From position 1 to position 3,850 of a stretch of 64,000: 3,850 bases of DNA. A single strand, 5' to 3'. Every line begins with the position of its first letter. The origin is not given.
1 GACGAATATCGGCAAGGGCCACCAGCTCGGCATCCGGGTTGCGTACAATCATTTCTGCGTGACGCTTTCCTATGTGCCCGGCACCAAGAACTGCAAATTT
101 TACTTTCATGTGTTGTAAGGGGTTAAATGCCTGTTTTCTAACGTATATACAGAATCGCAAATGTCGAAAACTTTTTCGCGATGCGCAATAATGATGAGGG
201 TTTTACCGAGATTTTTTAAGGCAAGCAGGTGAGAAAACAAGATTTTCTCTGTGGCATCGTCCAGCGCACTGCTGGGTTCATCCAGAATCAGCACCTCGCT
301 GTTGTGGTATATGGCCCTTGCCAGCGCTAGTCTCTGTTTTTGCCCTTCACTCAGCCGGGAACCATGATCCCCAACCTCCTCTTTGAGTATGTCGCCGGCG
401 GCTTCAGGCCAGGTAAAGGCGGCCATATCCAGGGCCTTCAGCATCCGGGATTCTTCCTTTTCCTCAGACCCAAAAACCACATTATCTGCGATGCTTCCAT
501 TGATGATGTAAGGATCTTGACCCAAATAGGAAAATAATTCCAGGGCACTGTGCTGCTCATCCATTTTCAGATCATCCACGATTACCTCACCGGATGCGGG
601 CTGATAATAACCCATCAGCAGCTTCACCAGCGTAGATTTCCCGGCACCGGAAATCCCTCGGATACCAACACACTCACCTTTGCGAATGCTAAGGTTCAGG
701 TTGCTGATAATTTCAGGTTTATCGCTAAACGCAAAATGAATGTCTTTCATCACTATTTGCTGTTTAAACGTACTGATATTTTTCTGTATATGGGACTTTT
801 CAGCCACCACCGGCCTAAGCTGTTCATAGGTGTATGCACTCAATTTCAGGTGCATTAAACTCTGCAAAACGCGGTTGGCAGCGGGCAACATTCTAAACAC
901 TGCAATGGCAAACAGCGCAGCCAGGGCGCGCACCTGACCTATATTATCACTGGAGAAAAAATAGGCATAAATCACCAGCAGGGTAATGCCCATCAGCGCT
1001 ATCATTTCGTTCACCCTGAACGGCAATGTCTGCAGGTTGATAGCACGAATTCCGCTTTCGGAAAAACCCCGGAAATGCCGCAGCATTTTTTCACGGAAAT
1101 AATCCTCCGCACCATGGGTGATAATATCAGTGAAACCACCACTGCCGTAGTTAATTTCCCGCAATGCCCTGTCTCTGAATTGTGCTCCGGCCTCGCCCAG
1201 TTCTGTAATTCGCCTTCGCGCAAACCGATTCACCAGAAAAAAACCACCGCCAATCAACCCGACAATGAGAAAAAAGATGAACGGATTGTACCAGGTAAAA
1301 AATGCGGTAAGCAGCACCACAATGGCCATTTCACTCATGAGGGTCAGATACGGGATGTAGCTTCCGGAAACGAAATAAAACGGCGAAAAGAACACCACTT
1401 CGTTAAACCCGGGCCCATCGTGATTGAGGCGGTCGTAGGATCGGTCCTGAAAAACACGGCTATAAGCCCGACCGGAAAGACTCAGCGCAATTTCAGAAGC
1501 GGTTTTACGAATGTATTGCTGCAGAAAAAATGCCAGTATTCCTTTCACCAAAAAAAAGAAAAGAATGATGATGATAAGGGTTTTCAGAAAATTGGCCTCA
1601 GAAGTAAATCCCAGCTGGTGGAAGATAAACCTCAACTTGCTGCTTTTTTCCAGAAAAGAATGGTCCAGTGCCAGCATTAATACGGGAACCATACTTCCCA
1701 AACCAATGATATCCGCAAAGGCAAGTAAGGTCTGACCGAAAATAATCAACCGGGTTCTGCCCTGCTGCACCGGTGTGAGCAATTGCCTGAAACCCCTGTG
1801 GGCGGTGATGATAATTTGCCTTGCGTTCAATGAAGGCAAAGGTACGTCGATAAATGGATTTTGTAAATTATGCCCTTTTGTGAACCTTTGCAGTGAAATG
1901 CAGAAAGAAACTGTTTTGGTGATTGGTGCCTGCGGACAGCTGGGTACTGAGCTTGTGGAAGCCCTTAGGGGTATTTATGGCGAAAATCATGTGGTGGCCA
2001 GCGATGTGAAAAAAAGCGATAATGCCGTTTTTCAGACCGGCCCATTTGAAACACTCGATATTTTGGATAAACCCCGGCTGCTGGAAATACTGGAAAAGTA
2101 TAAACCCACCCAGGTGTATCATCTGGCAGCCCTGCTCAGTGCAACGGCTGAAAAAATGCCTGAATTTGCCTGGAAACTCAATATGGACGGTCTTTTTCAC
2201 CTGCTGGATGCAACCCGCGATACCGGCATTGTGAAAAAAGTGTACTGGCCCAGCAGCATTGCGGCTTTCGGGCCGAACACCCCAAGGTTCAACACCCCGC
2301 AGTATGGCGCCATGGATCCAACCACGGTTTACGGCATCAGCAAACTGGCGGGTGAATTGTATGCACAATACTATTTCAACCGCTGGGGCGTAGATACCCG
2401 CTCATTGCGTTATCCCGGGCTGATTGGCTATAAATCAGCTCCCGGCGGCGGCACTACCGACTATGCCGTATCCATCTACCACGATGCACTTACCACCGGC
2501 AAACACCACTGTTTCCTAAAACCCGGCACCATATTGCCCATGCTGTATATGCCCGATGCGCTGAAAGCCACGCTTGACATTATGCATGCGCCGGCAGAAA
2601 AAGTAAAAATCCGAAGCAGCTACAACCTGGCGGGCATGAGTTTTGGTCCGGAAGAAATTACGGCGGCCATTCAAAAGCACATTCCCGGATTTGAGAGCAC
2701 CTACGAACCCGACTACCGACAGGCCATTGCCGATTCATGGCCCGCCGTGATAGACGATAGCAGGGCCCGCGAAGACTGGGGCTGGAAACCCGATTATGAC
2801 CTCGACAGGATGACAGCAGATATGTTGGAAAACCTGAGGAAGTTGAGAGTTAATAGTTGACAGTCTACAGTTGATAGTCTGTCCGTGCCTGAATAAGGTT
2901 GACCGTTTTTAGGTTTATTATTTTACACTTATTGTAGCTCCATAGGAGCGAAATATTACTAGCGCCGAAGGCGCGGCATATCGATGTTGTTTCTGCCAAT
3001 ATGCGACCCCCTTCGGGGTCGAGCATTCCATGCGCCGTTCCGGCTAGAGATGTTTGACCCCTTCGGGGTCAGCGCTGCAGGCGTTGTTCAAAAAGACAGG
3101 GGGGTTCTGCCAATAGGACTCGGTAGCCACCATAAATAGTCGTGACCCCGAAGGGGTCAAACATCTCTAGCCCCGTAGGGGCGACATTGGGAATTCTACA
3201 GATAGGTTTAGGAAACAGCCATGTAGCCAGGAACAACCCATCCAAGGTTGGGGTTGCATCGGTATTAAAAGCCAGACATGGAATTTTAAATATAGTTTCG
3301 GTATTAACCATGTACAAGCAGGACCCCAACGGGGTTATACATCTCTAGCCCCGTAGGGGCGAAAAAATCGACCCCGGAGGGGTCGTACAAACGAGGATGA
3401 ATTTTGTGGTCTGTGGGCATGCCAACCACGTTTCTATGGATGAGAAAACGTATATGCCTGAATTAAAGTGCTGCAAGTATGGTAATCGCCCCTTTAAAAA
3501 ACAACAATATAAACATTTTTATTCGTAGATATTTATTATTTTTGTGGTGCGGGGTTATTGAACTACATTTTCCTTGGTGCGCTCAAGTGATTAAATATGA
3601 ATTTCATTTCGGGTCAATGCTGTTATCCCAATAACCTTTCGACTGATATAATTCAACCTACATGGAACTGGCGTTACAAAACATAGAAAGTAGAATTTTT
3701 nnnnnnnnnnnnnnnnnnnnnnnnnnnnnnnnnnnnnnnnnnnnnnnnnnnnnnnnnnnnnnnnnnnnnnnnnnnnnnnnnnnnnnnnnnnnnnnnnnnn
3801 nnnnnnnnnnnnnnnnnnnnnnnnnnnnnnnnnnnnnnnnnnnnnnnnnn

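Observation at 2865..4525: GC-stem tetraloop hairpin cluster with nested inverted/direct repeats, followed by an ORF6N-domain gene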

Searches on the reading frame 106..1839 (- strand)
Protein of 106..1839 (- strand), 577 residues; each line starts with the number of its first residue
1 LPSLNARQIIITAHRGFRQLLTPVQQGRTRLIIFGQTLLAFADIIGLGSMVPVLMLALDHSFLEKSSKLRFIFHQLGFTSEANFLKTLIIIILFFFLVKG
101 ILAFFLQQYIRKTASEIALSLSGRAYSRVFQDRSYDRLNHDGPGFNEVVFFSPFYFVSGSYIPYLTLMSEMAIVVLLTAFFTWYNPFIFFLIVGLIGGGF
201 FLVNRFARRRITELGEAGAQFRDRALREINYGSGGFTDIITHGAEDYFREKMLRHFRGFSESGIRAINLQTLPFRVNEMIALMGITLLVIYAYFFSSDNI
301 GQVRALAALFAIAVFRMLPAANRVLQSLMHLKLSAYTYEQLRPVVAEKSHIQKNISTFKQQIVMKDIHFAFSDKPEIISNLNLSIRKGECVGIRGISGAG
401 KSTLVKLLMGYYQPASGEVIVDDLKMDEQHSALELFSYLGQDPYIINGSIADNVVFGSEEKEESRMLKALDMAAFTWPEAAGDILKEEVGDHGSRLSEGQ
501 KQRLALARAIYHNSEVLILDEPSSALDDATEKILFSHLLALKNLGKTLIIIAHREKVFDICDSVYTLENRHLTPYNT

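Call 12: search_protein_families(library=pfam, proteins=[window:106-1839:-], max_evalue=0.01)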
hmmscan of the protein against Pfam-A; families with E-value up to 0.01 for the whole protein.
window:106-1839:- (577 aa): 3 families
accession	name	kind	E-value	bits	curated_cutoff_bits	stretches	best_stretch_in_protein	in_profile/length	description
PF00005.33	ABC_tran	-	8.1e-29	101.4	25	1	379-523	2-136/137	ABC transporter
PF13191.12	AAA_16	-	0.00015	22.7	32.6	1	386-550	20-166/167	AAA ATPase domain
PF02463.25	SMC_N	-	0.00018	21.4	40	1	336-568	135-212/220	RecF/RecN/SMC N terminal domain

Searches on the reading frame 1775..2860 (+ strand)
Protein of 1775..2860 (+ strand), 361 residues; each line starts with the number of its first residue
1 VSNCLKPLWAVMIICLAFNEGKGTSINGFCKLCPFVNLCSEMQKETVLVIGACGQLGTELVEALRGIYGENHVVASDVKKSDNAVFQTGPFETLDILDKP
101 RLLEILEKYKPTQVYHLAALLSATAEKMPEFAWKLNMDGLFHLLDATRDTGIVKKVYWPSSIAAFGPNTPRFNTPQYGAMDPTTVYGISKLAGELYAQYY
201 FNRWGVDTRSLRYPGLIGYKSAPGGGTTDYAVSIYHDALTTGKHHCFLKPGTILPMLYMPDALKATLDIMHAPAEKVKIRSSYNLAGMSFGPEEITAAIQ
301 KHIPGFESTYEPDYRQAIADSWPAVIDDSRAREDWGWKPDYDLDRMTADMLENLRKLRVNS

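Call 12: search_protein_families(library=pfam, proteins=[window:1775-2860:+], max_evalue=0.01)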
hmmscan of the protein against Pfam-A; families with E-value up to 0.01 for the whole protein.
window:1775-2860:+ (361 aa): 5 families
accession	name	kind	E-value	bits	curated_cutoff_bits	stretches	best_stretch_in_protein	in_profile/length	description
PF01370.27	Epimerase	-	9.3e-27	94.4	20.9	1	47-278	1-233/240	NAD dependent epimerase/dehydratase family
PF16363.11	GDP_Man_Dehyd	-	4.8e-20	72.7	27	1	48-210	1-177/332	GDP-mannose 4,6 dehydratase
PF04321.23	RmlD_sub_bind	-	8.5e-13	48.4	27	1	46-200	2-139/287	RmlD substrate binding domain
PF01073.25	3Beta_HSD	-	1.4e-07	31.3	22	1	48-169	1-124/280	3-beta hydroxysteroid dehydrogenase/isomerase family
PF02719.21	Polysacc_synt_2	-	9e-07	28.8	20.2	1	47-156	1-124/293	Polysaccharide biosynthesis protein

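Call 16: find_related_loci(query=window:1898-2857:+, collection=genome_contigs, flank=10000)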
Query window:1898-2857:+ (320 aa) in genome_contigs; peptide patterns used: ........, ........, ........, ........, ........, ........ (x = any residue, [..] = any of these).
423 stretches matched a pattern; 366 encode a relative of the query (tblastn E <= 1e-3); the best 80 are kept; 80 distinct loci.
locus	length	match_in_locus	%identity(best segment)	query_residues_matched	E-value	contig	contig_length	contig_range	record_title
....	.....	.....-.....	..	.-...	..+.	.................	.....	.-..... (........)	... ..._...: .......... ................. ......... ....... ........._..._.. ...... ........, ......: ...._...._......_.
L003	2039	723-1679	95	1-319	0e+0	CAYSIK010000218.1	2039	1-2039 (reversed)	MAG TPA_asm: uncultured Flavobacteriaceae bacterium isolate binchicken_co298_54 genome assembly, contig: NODE_127017_len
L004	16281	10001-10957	95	1-319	0e+0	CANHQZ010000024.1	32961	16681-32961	MAG: Flavobacteriales bacterium isolate RE-26jul17-157 genome assembly, contig: RE-26jul17-C1509, whole genome shotgun s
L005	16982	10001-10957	95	1-319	0e+0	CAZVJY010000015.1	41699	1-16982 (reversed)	MAG TPA_asm: uncultured Flavobacteriaceae bacterium isolate SRP318679_co1_16 genome assembly, contig: NODE_1408_length_4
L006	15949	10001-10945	96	1-315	0e+0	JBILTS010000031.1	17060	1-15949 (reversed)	MAG: Bacteroidia bacterium isolate ME2018-07-17_3300044591_group8_bin87 Rohwer_bin1023_scaffold_1886_c1, whole genome sh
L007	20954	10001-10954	95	1-318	0e+0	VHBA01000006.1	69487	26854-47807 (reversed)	MAG: Sphingomonadales bacterium isolate M_surface_9_m1_271 M_surface_9_m1_271_Ga0194116_10000489, whole genome shotgun s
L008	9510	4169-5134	93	1-320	0e+0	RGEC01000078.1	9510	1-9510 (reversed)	MAG: Bacteroidetes bacterium isolate WB6_2B_106 contig_100_77, whole genome shotgun sequence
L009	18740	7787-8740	92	1-318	0e+0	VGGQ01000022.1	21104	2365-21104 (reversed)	MAG: Bacteroidetes bacterium isolate K_DeepCast_35m_m2_065 K_DeepCast_35m_m2_065_Ga0194129_10003697, whole genome shotgu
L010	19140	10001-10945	94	1-315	0e+0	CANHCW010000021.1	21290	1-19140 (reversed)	MAG: Flavobacteriales bacterium isolate RE-18aug17-197 genome assembly, contig: RE-18aug17-C3316, whole genome shotgun s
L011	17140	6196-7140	93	1-315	0e+0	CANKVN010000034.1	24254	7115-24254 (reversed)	MAG: Flavobacteriales bacterium isolate ZE-13oct10-141 genome assembly, contig: ZE-13oct10-C982, whole genome shotgun se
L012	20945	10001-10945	90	1-315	0e+0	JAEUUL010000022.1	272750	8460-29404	MAG: Bacteroidetes bacterium isolate new MAG-354 k141_82652, whole genome shotgun sequence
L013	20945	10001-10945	88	1-315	0e+0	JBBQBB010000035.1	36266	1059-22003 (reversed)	MAG: Bacteroidia bacterium isolate Co_metawrap_1406 Cmw_1406_k141_8770852_length_36266_cov_14.9969, whole genome shotgun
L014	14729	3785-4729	90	1-315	0e+0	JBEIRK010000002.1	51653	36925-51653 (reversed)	MAG: Flavobacteriales bacterium isolate Sample-107-S80-bin-12 Sample_107_S80-bin_12-k141_798742, whole genome shotgun se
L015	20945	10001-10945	88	1-315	0e+0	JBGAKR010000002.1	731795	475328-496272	MAG: Bacteroidia bacterium isolate MAG_AAO_H125.12 AAOH125-12_opera_contig_27, whole genome shotgun sequence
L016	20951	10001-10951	86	1-317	0e+0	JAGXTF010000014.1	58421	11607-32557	MAG: Bacteroidetes bacterium isolate CROMO_BS_85_0 c_000000141076, whole genome shotgun sequence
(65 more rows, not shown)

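Call 45: find_homologous_proteins(query=L011:7462-7956:+, max_evalue=1e-10)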
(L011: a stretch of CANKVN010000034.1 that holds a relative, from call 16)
Query L011:7462-7956:+ (165 aa): 4358 proteins with E <= 1e-10 among 4375 candidates; the best 120 are listed.
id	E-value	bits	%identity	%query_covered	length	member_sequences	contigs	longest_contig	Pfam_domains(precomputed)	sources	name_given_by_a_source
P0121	4.2e-104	363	98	99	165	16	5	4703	PF01797.22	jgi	jgi:REP element-mobilizing transposase RayT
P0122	1.7e-66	241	66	96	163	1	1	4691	PF01797.22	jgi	jgi:REP element-mobilizing transposase RayT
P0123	3.7e-64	234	62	93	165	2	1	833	PF01797.22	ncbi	-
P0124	5.2e-64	233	63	97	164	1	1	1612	PF01797.22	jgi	jgi:REP element-mobilizing transposase RayT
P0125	6.4e-64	233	67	93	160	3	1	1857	PF01797.22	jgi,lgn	-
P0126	8.4e-64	232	64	93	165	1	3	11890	PF01797.22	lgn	-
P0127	1.5e-63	232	61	100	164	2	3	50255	PF01797.22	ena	-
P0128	2.1e-63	231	61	100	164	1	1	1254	PF01797.22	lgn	-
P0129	2.1e-63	231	62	93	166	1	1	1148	PF01797.22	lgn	-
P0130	2.2e-63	231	62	93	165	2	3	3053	PF01797.22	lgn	-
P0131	3.7e-63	230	61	93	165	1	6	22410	PF01797.22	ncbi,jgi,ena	-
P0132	3.7e-63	230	62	93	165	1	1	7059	PF01797.22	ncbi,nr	ncbi:MAG: IS200/IS605 family transposase [Saprospiraceae bacterium]|nr:IS200/IS605 family transposas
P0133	4.6e-63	230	62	93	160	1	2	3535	PF01797.22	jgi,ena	jgi:REP element-mobilizing transposase RayT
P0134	1.1e-62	229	64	93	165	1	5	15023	PF01797.22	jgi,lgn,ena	-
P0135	1.4e-62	228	62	93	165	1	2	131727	PF01797.22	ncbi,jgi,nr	ncbi:MAG: IS200/IS605 family transposase [Ignavibacteriales bacterium]|nr:MAG: IS200/IS605 family tr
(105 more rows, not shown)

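Call 46: find_related_loci(query=L011:7462-7956:+, collection=metagenome_contigs, flank=4000)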
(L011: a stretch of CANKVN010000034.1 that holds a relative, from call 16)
Query L011:7462-7956:+ (165 aa) in metagenome_contigs; peptide patterns used: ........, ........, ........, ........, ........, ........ (x = any residue, [..] = any of these).
600 stretches matched a pattern (row limit reached: there are more); 557 encode a relative of the query (tblastn E <= 1e-3); the best 80 are kept; 80 distinct loci.
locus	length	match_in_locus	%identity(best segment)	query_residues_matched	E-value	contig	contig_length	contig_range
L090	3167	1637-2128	98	1-164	5e-112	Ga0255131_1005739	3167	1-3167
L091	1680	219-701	61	1-165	2e-69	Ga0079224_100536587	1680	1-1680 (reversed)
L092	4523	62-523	62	1-154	7e-66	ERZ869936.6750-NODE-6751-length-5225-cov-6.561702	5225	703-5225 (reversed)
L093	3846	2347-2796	62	1-150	6e-65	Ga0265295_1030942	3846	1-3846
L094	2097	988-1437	60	1-150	6e-61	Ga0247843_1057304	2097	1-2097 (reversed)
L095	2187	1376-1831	59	1-152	2e-60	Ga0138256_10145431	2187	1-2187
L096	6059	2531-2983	59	1-151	4e-58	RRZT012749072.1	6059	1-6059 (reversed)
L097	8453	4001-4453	59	1-151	1e-57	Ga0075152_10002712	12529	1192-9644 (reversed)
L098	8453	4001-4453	57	1-151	7e-57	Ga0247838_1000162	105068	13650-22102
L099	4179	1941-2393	57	1-151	1e-56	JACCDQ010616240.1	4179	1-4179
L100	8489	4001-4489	53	1-162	1e-56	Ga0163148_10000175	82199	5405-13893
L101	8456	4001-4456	55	1-152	1e-56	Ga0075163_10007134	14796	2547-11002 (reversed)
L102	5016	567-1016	54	1-150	1e-56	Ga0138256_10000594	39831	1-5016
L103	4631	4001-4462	55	1-154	1e-56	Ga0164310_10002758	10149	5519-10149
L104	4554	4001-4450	55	1-150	4e-56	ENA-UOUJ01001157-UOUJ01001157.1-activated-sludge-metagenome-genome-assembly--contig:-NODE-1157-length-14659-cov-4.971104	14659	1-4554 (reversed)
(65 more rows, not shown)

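Call 87: search_solved_structures(query=L011:7462-7956:+, max_evalue=0.01)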
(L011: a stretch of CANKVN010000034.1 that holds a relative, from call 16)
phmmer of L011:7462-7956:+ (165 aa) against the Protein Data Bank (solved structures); distinct sequences matched with E-value up to 0.01: 2.
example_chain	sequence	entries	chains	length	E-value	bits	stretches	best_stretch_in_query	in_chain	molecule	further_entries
2a6m_A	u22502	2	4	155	1.5e-05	28.4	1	9-135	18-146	ISHp608 transposase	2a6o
2vhg_A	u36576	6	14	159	1.6e-05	28.2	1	9-135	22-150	TRANSPOSASE ORFA | Putative transposase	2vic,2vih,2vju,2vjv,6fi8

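Call 88: search_protein_families(library=ncbifam, proteins=[L011:7462-7956:+, L005:11061-11534:+], max_evalue=0.01)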
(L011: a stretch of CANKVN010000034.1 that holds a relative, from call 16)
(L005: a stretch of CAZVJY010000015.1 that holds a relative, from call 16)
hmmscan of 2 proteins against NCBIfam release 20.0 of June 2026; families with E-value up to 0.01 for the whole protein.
L011:7462-7956:+ (165 aa): 2 families
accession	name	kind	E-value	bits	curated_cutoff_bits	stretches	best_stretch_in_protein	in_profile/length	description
NF033573.1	transpos_IS200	equivalog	1e-16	61.3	55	1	4-118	7-126/126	IS200/IS605 family transposase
NF047646.1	REP_Tyr_transpos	equivalog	0.00017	21.5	80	1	52-100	55-110/146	REP-associated tyrosine transposase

L005:11061-11534:+ (158 aa): 0 families

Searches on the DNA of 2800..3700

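Call 73: search_rna_families(source=window, start=2800, end=3700, threshold=evalue, max_evalue=1)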
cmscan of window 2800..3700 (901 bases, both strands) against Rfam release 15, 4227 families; matches with E-value up to 1: 2.
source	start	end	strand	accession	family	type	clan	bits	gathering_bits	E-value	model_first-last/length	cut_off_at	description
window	3498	3570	+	RF04181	rteR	Gene; sRNA;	-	22.1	72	0.95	1-84/84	no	rteR sRNA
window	2962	2981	-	RF01687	Acido-Lenti-1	Gene; sRNA;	-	18.7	37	0.12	26-45/46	no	Acido-Lenti-1 RNA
